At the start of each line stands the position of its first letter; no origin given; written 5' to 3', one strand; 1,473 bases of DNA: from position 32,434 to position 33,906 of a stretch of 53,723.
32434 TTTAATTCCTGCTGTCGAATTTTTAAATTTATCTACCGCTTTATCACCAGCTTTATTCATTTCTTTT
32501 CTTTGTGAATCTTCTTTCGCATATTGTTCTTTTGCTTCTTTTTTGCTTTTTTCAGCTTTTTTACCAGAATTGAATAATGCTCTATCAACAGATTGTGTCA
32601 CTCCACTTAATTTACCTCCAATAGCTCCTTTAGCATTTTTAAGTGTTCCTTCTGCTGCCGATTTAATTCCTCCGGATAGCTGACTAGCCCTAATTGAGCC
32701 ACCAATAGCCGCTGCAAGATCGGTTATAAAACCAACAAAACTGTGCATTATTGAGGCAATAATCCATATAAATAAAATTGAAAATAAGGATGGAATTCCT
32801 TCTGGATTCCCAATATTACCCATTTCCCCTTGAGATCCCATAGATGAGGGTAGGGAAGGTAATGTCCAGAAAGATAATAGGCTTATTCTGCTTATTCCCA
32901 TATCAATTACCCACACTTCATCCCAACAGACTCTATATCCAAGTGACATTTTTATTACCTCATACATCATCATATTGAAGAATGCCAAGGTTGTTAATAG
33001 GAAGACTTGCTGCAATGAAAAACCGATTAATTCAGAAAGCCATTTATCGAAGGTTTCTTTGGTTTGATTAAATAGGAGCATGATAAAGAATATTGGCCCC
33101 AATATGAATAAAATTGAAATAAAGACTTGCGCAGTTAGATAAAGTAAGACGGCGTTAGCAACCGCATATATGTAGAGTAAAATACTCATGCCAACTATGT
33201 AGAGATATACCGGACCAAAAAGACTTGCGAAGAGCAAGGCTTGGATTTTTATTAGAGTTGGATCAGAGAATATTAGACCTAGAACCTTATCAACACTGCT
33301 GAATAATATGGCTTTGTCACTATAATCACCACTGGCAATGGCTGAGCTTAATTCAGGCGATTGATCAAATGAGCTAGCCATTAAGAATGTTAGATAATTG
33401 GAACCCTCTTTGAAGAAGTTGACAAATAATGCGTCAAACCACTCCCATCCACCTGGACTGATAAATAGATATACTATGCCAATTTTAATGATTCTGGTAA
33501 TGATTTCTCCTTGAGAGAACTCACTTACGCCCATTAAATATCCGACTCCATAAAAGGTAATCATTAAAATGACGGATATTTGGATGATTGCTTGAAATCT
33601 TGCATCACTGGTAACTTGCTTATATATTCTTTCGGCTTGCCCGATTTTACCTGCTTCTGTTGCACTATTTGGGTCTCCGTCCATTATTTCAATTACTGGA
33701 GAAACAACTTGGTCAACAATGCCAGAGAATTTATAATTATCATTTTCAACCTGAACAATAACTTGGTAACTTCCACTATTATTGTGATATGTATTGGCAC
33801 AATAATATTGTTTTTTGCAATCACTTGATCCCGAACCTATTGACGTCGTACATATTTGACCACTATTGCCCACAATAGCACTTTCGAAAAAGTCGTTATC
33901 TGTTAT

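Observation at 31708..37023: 1771-aa VirB6/TrbL-like protein with a ~1100-aa cysteine-rich exported head and a ~325-aa basic tail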

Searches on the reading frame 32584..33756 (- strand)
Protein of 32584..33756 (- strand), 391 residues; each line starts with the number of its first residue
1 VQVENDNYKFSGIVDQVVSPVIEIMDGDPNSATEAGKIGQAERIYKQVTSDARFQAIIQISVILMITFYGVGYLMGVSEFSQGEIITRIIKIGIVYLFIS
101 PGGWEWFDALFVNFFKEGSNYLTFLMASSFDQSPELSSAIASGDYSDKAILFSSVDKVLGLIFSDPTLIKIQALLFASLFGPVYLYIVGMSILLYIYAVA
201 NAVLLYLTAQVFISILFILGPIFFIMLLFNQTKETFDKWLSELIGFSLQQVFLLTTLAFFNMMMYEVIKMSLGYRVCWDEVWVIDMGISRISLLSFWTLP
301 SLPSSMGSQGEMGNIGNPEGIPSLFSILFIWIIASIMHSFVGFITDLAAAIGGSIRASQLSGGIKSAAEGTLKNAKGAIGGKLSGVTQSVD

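Call 55: predict_structure(alignment_id=A4)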
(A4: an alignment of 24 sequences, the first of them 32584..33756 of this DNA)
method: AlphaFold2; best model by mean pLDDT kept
length: 391 residues; sequences in the alignment: 24
mean_pLDDT: 57.6   pTM: 0.27
mean pLDDT of the five models: 57.6, 54.7, 52.4, 51.3, 48.0
residues with pLDDT >= 90: 0; 70-90: 95; 50-70: 182; < 50: 114
segments of 3 or more residues with pLDDT < 50: 1-15, 31-36, 273-278, 284-287, 289-329, 351-365, 372-391
pLDDT, mean of each block of 10 residues (from residue 1): 32 49 55 49 70 75 75 69 73 70 64 56 58 61 58 52 57 60 65 70 74 80 74 75 72 67 60 45 46 43 34 30 44 57 55 42 50 46 39 33
secondary structure, 60 per line:
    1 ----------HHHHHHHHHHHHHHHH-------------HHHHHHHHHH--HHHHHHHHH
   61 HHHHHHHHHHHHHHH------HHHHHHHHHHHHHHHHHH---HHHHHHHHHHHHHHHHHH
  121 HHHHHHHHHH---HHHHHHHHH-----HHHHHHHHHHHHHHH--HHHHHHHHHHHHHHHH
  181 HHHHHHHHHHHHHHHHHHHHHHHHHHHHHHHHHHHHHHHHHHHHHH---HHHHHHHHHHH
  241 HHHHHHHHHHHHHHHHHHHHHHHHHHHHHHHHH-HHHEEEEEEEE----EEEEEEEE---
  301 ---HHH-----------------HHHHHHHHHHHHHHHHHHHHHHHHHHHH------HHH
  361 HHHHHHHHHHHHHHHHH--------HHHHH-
elements in order: H11-26 H40-49 H52-75 H82-99 H103-130 H134-142 H148-162 H165-226 H230-273 E278-285 E290-297 H324-351 H358-377 H386-390

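Call 57: fold_search(model_id=the predicted structure, library=pdb)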
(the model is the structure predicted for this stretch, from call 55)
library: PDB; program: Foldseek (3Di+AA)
matches with E <= 10: 23; with E <= 0.001: 0
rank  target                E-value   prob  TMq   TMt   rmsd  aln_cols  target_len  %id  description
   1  4ayt                  1.4e+00  0.08  0.11  0.08  29.4       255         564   16  STRUCTURE OF THE HUMAN MITOCHONDRIAL ABC TRANSPORTER, ABCB10 (released 2012-07-11)
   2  8vp5_A                2.3e+00  0.07  0.13  0.08  29.9       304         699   11  Cryo-EM structure of the ABC transporter PCAT1 bound with ADP and Substrate (released 2024-10-30)
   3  4ayx                  2.3e+00  0.04  0.10  0.07  28.3       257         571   18  STRUCTURE OF THE HUMAN MITOCHONDRIAL ABC TRANSPORTER, ABCB10 (ROD FORM B) (released 2012-07-11)
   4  3zdq                  2.5e+00  0.04  0.10  0.07  28.7       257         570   16  STRUCTURE OF THE HUMAN MITOCHONDRIAL ABC TRANSPORTER, ABCB10 (NUCLEOTIDE-FREE FORM) (released 2013-01-23)
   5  4mvz_A                2.5e+00  0.04  0.09  0.14  26.1       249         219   17  Structural Basis for Ca2+ Selectivity of a Voltage-gated Calcium Channel (released 2013-11-27)
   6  8ria_A                2.7e+00  0.08  0.17  0.12  27.0       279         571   14  BmrA E504-100uMATPMg-IF (released 2025-01-01)
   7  8vp6_B                3.6e+00  0.05  0.13  0.08  29.8       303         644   13  Cryo-EM structure of the ABC transporter PCAT1 bound with Mg_class_2 (released 2024-10-30)
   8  2hyd_A                5.2e+00  0.08  0.18  0.13  33.2       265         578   13  Multidrug ABC transporter SAV1866 (released 2006-09-05)
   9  7ocy_B                5.2e+00  0.07  0.17  0.12  27.6       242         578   13  Enterococcus faecalis EfrCD in complex with a nanobody (released 2022-05-18)
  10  8t4j_A                5.5e+00  0.04  0.13  0.10  30.3       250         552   14  Transporter associated with antigen processing (TAP) bound to the 14-mer peptide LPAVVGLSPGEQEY (released 2024-06-19)
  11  8vp9_A                5.5e+00  0.04  0.13  0.08  29.2       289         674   13  Cryo-EM structure of the cysteine-free ABC transporter PCAT1 bound with ADP and Substrate (released 2024-10-30)
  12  7sgr_B                6.2e+00  0.05  0.17  0.12  30.1       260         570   15  Structure of hemolysin A secretion system HlyB/D complex (released 2022-09-14)
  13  8chb_A                6.9e+00  0.04  0.14  0.11  27.9       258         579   10  Inward-facing conformation of the ABC transporter BmrA C436S/A582C cross-linked mutant (released 2023-12-20)
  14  3rvy_A                7.3e+00  0.02  0.10  0.15  25.8       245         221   14  Crystal structure of the NavAb voltage-gated sodium channel (Ile217Cys, 2.7 A) (released 2011-07-13)
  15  5x0m_A                7.7e+00  0.04  0.12  0.04  22.8       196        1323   15  Structure of a eukaryotic voltage-gated sodium channel at near atomic resolution (released 2017-03-08)
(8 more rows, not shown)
